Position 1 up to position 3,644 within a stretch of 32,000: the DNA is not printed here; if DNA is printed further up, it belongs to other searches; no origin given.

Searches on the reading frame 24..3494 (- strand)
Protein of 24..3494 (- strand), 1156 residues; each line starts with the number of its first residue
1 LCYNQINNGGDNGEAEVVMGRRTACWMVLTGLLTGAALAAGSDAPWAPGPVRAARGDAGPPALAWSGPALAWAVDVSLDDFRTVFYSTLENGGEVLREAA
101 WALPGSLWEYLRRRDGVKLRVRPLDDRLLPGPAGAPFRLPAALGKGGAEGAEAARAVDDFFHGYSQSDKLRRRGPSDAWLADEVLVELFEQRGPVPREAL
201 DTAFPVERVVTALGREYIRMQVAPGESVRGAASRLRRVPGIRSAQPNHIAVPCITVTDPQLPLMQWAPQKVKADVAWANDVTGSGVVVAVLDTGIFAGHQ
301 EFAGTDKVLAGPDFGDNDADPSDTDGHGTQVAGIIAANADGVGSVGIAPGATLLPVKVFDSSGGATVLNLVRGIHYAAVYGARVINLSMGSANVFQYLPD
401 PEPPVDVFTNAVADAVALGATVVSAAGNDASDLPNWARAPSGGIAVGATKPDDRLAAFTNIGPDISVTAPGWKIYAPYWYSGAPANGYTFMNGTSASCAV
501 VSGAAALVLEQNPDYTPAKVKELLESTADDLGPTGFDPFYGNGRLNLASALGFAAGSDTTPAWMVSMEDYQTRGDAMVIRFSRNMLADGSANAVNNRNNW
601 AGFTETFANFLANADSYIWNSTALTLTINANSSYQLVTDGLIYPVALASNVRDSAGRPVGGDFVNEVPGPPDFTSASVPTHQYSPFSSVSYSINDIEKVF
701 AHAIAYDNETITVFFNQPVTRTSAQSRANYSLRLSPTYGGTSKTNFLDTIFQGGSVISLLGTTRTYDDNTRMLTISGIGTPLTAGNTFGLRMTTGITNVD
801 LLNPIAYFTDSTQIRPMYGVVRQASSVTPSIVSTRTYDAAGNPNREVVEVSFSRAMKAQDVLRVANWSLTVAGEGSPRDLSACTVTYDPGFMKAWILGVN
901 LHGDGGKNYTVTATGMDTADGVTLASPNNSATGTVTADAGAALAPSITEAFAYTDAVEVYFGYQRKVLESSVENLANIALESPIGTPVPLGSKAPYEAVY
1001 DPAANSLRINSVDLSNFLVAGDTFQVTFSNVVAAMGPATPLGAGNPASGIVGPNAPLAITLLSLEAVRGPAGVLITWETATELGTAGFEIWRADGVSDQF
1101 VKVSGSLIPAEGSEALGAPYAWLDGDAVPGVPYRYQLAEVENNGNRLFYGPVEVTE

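Call 59: search_protein_families(library=pfam, proteins=[window:24-3494:-], max_evalue=0.0001)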
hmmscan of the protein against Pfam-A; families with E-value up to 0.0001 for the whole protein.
window:24-3494:- (1156 aa): 1 family
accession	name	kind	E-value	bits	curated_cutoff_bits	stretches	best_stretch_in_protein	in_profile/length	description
PF00082.27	Peptidase_S8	-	5.8e-52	177.2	21.8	1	283-543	1-288/288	Subtilase family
